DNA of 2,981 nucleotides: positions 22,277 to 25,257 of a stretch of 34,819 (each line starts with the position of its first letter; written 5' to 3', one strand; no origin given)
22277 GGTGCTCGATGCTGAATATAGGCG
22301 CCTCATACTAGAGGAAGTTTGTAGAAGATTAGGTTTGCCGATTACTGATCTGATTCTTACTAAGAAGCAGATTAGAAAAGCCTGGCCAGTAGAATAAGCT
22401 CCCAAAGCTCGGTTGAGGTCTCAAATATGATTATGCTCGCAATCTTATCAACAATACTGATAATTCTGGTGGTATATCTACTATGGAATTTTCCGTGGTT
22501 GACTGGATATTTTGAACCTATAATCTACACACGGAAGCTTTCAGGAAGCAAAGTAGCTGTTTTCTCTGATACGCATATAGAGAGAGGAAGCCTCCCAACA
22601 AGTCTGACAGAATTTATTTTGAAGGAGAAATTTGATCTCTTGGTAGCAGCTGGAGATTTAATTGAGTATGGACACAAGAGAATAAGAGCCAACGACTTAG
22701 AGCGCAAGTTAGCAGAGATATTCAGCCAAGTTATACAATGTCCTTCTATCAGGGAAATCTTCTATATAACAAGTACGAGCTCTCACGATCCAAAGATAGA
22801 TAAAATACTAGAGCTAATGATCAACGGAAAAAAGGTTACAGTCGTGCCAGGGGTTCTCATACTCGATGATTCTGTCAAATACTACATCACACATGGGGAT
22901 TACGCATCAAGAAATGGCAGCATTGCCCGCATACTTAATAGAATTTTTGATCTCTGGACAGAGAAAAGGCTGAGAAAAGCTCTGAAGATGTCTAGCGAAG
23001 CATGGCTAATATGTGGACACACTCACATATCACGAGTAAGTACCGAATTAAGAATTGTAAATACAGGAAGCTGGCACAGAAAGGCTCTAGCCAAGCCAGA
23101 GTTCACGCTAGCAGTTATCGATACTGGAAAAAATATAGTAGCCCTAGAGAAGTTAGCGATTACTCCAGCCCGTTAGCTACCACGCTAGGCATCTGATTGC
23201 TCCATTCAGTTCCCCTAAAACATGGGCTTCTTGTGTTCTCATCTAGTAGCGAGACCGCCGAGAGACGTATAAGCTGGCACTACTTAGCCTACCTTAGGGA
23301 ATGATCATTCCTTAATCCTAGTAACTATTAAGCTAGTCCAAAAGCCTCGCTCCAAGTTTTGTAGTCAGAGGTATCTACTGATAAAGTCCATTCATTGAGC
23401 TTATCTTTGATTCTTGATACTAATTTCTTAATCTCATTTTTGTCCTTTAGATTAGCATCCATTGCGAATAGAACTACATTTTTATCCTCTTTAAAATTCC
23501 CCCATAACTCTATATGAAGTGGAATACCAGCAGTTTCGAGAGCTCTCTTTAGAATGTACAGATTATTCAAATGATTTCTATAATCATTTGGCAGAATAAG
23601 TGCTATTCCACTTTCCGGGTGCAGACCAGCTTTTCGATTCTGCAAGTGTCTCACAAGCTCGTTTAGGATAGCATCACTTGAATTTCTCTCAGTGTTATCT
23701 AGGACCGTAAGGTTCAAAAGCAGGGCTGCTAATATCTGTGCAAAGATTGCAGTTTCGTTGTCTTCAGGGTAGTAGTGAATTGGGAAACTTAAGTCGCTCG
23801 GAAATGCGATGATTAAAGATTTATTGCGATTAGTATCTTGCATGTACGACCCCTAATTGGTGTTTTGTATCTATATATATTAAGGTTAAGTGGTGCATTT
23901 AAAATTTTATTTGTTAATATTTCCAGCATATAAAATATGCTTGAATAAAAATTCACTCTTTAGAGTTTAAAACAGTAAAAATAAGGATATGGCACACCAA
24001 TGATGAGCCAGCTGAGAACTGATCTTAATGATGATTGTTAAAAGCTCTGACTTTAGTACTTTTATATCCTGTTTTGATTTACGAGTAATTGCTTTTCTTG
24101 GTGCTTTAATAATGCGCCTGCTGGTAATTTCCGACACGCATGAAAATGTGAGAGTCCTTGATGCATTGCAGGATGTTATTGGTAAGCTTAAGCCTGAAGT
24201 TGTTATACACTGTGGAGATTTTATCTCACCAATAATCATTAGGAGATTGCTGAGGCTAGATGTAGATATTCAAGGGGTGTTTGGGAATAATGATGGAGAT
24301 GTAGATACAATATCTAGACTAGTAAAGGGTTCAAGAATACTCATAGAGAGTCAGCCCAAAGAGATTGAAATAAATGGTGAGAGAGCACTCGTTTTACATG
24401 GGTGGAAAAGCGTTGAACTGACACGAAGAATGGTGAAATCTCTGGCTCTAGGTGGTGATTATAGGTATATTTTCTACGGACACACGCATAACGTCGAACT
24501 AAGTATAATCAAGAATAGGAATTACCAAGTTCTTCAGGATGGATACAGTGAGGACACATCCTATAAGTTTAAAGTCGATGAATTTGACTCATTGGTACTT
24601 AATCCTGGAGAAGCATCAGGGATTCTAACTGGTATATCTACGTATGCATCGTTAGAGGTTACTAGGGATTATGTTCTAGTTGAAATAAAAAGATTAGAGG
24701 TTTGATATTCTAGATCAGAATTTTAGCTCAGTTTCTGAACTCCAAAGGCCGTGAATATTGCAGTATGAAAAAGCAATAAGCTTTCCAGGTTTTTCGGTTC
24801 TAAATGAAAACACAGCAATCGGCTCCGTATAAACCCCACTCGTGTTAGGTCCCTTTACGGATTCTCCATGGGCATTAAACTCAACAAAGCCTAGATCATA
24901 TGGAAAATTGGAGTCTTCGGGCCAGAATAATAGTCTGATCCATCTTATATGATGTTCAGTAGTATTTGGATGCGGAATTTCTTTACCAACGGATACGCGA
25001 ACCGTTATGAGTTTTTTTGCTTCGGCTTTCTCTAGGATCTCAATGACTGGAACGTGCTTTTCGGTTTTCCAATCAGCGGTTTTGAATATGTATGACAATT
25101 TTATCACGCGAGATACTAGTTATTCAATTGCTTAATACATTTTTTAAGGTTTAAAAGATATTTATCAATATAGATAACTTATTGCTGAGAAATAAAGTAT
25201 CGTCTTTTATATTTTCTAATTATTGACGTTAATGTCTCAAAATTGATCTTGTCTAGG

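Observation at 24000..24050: Perfect C/D-box sRNA whose D guide points at the wobble U34 of tRNA-Lys(UUU)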

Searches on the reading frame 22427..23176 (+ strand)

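Call 43: search_protein_families(library=pfam, proteins=[window:22427-23176:+])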
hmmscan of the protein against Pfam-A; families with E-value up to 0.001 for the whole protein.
window:22427-23176:+ (249 aa): 2 families
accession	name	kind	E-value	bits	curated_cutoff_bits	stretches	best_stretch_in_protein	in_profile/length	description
PF12850.12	Metallophos_2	-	4.1e-11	43.6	27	1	42-234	2-152/154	Calcineurin-like phosphoesterase superfamily domain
PF00149.33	Metallophos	-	9.6e-07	29.9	21.5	1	42-200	2-189/191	Calcineurin-like phosphoesterase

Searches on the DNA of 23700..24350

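Call 6: search_rna_families(source=window, start=23700, end=24350, threshold=evalue, max_evalue=10, show_alignments=3)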
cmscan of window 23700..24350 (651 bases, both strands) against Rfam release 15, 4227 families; matches with E-value up to 10: 17.
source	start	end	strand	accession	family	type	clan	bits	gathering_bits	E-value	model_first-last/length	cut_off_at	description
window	23996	24052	+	RF01133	sR3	Gene; snRNA; snoRNA; CD-box;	-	26.9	41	8.5e-05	1-55/55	no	Small nucleolar RNA sR3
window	24146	24231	+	RF00358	snoZ101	Gene; snRNA; snoRNA; CD-box;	CL00057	21.6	44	0.32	1-96/96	no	Small nucleolar RNA Z101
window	24022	24046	+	RF00187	SNORD102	Gene; snRNA; snoRNA; CD-box;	-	18.4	47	5.2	1-72/72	no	Small nucleolar RNA SNORD102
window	23992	24059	+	RF00284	SNORD74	Gene; snRNA; snoRNA; CD-box;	CL00069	17.6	41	0.41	1-80/80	no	Small nucleolar RNA SNORD74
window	23903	24018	-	RF01858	RsaF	Gene; sRNA;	-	17.5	60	1.4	1-119/119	no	RNA Staph. aureus F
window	23996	24052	+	RF01120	sR33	Gene; snRNA; snoRNA; CD-box;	-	16.8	37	0.69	1-55/55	no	Small nucleolar RNA sR33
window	23998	24051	+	RF01147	sR12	Gene; snRNA; snoRNA; CD-box;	-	16.4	38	0.59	1-52/52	no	Small nucleolar RNA sR12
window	23997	24051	+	RF01304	sR5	Gene; snRNA; snoRNA; CD-box;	-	15.7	40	0.42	1-53/53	no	Small nucleolar RNA sR5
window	23768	23885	+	RF01965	RMST_4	Gene; lncRNA;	-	15.1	40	3.7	1-108/108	no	Rhabdomyosarcoma 2 associated transcript conserved region 4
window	23792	23829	-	RF01613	ceN109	Gene; snRNA; snoRNA; CD-box;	-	14.4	52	3.8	1-67/67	no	Nematode snoRNA ceN109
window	24023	24086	+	RF00478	SCARNA6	Gene; snRNA; snoRNA; scaRNA;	-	13.9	68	0.1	1-265/265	no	Small Cajal body specific RNA 6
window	23996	24036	+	RF01123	sR35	Gene; snRNA; snoRNA; CD-box;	-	13.6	60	1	1-57/57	no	Small nucleolar RNA sR35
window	23996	24052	+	RF01145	sR14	Gene; snRNA; snoRNA; CD-box;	-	13.5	38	0.5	1-54/54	no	Small nucleolar RNA sR14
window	23996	24038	+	RF01135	sR24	Gene; snRNA; snoRNA; CD-box;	-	13.1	36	5.2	1-55/55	no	Small nucleolar RNA sR24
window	23848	23926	+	RF02189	ST7-OT4_3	Gene; lncRNA;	-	12.8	50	1.5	220-302/302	no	ST7 overlapping transcript 4 conserved region 3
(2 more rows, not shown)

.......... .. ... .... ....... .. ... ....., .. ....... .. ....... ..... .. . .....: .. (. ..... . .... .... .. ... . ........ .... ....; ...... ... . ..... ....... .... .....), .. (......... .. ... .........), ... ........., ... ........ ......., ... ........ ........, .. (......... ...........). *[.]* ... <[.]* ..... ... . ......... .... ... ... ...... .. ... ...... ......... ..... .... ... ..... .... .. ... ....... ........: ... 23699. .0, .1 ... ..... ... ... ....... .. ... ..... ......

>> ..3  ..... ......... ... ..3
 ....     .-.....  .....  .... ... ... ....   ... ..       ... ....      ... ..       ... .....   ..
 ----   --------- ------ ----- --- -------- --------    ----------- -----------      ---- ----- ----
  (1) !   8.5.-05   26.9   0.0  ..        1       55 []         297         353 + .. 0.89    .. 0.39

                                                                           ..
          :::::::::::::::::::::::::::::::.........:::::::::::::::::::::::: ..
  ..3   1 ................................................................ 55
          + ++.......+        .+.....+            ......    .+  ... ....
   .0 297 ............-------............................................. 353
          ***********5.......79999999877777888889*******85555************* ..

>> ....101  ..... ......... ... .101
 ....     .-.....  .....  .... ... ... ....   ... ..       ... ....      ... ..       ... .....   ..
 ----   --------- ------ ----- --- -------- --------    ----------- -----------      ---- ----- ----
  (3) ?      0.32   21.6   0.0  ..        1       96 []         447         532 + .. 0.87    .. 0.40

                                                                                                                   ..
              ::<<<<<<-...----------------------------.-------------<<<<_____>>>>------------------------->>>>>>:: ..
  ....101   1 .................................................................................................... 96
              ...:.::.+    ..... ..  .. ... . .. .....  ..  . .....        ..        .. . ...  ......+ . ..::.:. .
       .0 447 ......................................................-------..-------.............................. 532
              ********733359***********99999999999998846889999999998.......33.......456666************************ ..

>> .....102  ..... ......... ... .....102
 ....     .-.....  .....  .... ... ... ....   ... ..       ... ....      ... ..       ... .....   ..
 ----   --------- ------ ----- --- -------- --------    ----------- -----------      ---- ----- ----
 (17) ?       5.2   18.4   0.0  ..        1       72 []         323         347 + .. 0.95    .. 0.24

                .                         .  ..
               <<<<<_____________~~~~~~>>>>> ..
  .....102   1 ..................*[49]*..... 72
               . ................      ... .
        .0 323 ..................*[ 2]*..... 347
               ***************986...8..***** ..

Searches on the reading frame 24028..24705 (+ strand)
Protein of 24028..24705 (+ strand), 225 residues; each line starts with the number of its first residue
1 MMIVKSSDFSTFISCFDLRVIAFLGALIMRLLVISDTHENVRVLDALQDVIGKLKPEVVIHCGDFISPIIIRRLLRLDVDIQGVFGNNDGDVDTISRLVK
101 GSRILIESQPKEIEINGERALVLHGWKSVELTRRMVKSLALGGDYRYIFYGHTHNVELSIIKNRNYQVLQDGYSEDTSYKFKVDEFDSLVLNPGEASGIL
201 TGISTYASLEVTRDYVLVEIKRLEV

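Call 43: search_protein_families(library=pfam, proteins=[window:24028-24705:+])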
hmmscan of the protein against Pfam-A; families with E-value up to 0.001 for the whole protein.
window:24028-24705:+ (225 aa): 2 families
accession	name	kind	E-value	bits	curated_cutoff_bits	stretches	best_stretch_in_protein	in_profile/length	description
PF12850.12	Metallophos_2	-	1.1e-25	90.8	27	1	29-213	1-153/154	Calcineurin-like phosphoesterase superfamily domain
PF00149.33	Metallophos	-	4.7e-09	37.4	21.5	1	29-94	1-75/191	Calcineurin-like phosphoesterase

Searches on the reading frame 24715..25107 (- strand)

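Call 43: search_protein_families(library=pfam, proteins=[window:24715-25107:-])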
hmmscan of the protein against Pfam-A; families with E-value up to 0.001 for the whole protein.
window:24715-25107:- (130 aa): 1 family
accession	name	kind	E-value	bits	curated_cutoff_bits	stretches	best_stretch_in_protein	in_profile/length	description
PF01880.24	Desulfoferrodox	-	7.3e-32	110.3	22.2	1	11-124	2-97/98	Desulfoferrodoxin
